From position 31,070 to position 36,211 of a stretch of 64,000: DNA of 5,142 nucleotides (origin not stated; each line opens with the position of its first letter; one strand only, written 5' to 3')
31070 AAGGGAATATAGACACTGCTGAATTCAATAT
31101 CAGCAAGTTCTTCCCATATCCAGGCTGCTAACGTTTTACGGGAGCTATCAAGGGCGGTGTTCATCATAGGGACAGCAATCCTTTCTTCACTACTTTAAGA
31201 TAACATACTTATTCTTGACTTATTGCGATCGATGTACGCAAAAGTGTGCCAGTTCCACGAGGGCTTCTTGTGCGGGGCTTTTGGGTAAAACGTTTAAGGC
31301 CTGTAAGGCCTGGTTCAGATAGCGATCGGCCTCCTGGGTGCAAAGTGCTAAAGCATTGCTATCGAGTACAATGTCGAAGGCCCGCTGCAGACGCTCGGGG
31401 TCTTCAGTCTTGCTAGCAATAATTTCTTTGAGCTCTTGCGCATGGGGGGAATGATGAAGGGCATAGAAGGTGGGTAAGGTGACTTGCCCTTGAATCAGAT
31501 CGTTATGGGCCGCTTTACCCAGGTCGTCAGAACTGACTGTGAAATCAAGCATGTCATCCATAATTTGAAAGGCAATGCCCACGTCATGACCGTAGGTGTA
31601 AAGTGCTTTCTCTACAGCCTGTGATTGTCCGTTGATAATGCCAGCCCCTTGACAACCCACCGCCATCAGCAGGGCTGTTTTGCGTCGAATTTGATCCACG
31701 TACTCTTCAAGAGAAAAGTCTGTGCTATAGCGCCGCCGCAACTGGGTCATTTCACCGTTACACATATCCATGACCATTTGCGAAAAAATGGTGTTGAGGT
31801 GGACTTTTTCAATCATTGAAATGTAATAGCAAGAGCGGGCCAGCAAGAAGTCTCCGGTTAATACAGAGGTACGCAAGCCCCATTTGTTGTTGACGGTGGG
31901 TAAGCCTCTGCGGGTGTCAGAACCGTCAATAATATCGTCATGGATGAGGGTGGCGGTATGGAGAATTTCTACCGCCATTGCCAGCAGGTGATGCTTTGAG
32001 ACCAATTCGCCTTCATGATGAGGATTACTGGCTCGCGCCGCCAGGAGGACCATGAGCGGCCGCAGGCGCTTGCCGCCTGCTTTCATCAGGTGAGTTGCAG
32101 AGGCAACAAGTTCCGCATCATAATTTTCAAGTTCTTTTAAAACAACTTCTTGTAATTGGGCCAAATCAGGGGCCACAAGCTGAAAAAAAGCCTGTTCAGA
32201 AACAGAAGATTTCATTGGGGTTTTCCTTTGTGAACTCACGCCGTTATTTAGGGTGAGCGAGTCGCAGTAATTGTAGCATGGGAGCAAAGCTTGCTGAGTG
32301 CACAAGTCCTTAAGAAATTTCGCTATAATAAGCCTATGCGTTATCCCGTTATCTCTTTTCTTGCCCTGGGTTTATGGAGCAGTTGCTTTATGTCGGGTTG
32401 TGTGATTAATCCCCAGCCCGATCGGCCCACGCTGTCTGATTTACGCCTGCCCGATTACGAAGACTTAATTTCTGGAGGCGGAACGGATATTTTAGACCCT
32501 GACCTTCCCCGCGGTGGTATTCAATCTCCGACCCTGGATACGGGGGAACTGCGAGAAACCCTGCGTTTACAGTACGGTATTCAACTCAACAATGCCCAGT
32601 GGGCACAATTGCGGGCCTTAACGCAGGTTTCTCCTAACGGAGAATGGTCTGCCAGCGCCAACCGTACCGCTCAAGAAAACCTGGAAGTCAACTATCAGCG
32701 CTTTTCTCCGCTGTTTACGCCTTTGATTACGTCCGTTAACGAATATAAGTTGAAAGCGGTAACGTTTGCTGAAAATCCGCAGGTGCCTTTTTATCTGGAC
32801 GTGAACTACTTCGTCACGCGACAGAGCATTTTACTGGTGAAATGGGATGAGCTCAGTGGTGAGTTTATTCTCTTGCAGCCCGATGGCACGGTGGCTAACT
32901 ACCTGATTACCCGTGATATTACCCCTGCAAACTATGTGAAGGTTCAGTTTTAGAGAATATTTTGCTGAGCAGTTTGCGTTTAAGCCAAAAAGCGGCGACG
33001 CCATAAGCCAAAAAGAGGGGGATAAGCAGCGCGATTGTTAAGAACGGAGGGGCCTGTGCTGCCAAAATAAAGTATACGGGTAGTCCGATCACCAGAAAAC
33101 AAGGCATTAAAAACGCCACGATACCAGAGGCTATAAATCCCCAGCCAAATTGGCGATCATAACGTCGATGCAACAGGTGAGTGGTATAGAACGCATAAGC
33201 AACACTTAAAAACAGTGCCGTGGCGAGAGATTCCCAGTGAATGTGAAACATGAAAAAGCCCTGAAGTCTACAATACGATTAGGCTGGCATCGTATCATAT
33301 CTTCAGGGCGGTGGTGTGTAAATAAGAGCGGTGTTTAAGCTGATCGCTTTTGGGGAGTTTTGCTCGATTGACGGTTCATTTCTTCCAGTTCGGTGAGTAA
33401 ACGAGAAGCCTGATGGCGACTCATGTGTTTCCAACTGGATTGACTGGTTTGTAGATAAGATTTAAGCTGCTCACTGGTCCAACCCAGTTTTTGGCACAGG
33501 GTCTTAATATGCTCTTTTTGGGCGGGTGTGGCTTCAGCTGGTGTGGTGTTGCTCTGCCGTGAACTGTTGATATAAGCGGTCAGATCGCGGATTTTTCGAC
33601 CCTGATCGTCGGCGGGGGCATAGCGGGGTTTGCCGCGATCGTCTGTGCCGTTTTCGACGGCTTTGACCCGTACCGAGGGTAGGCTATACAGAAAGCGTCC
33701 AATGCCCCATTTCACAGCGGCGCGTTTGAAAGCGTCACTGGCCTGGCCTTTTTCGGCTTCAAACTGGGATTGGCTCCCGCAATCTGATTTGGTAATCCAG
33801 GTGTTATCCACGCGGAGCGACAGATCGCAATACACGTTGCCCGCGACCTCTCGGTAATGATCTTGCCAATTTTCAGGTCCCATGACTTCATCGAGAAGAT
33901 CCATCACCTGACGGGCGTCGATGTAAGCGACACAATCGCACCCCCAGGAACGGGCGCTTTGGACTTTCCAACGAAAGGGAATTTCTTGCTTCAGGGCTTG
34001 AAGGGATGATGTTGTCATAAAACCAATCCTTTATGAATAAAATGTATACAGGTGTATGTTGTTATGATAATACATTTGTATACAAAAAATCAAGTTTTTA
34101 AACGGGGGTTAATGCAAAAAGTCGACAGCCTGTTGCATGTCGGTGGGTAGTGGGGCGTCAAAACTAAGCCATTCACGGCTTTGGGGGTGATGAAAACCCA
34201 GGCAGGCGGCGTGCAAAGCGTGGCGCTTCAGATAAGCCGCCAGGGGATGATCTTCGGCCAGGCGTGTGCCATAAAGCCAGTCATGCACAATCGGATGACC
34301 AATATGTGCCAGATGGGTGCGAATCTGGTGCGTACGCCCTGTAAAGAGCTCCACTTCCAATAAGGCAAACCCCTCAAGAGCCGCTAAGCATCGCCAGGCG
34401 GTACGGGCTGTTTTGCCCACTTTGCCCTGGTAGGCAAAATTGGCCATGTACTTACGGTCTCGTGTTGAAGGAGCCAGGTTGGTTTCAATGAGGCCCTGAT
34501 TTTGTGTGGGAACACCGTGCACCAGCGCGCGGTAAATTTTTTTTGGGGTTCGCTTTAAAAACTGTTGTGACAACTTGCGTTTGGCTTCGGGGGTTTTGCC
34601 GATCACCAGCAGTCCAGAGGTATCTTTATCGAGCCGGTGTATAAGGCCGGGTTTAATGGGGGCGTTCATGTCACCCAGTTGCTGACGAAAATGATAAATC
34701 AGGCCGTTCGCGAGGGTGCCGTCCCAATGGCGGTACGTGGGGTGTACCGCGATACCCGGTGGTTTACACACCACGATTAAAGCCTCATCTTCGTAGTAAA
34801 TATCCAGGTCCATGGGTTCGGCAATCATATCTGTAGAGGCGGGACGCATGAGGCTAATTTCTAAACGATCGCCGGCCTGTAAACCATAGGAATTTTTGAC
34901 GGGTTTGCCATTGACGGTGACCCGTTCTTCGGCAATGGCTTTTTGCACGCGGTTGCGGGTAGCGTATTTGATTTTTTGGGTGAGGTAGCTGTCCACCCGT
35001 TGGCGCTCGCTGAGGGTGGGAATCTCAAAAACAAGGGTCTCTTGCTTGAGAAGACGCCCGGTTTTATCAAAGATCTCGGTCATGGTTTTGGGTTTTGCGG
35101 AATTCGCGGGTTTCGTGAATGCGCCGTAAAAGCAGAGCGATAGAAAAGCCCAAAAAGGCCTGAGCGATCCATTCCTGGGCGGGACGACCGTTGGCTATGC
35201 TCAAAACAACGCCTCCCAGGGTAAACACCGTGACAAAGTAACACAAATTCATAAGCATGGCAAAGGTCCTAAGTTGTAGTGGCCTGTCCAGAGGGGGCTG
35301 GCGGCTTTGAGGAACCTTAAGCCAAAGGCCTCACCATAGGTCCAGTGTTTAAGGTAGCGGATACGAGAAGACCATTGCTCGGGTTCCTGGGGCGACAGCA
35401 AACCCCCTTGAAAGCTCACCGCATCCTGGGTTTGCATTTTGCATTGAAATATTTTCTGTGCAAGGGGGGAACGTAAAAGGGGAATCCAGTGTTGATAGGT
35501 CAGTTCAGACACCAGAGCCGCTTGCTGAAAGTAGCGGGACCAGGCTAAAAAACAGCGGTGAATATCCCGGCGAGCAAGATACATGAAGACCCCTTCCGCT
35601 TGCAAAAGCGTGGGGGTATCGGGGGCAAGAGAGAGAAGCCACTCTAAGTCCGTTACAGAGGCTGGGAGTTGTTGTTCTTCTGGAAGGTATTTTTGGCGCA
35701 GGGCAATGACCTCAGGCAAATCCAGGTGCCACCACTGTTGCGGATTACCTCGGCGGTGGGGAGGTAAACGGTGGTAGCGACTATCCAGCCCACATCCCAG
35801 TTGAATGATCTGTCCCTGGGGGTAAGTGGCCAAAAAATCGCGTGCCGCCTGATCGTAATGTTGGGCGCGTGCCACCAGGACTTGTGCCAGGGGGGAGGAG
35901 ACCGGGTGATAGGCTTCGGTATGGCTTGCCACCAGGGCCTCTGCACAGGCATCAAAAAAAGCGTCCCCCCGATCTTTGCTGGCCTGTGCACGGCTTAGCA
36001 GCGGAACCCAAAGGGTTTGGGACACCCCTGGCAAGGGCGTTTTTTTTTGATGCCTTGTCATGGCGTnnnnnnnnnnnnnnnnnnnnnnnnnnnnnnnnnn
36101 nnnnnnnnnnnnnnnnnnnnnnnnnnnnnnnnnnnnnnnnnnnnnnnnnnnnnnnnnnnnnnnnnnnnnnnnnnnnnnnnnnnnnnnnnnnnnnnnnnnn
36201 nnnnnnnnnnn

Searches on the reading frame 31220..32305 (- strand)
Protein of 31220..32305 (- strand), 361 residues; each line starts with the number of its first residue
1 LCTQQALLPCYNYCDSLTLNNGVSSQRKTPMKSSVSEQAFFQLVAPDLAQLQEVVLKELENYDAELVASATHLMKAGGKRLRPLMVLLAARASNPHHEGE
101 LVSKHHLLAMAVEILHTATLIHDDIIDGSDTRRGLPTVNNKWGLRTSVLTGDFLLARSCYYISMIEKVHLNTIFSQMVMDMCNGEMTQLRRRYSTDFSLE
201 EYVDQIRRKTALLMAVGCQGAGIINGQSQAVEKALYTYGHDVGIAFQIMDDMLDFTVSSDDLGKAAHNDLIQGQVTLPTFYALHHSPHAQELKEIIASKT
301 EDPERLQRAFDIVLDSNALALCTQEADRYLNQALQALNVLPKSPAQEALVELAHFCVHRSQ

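Call 75: search_protein_families(library=pfam, proteins=[window:31220-32305:-], max_evalue=0.00001)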
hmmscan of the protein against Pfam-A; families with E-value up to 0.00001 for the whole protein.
window:31220-32305:- (361 aa): 1 family
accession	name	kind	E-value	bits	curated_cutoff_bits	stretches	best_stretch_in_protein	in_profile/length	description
PF00348.22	polyprenyl_synt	-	2.1e-72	243.8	27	1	66-312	4-250/251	Polyprenyl synthetase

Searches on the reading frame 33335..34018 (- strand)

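Call 76: search_protein_families(library=pfam, proteins=[window:33335-34018:-], max_evalue=0.00001)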
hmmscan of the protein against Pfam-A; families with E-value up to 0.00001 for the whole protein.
window:33335-34018:- (227 aa): 1 family
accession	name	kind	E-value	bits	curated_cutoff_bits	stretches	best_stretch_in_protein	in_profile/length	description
PF04098.21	Rad52_Rad22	-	9.9e-13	48.7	20.3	1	11-119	14-143/153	Rad52/22 family double-strand break repair protein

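Call 94: search_protein_families(library=ncbifam, proteins=[window:33335-34018:-], max_evalue=0.001)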
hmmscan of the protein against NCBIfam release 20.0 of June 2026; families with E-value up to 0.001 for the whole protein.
window:33335-34018:- (227 aa): 0 families

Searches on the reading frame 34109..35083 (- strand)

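Call 76: search_protein_families(library=pfam, proteins=[window:34109-35083:-], max_evalue=0.00001)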
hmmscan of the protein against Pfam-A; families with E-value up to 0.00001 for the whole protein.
window:34109-35083:- (324 aa): 2 families
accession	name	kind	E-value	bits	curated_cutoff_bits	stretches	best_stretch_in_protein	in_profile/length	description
PF00849.27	PseudoU_synth_2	-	1.1e-32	113.8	26.8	1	102-260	2-152/152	RNA pseudouridylate synthase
PF01479.30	S4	-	1.8e-08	34.4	22.8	1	28-74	1-48/48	S4 domain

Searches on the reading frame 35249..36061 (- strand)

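Call 76: search_protein_families(library=pfam, proteins=[window:35249-36061:-], max_evalue=0.00001)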
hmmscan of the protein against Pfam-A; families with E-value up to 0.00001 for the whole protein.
window:35249-36061:- (270 aa): 1 family
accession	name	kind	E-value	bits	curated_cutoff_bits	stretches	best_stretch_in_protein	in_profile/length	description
PF04072.20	LCM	-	5.3e-11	43.2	22.3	1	50-170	53-182/187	Leucine carboxyl methyltransferase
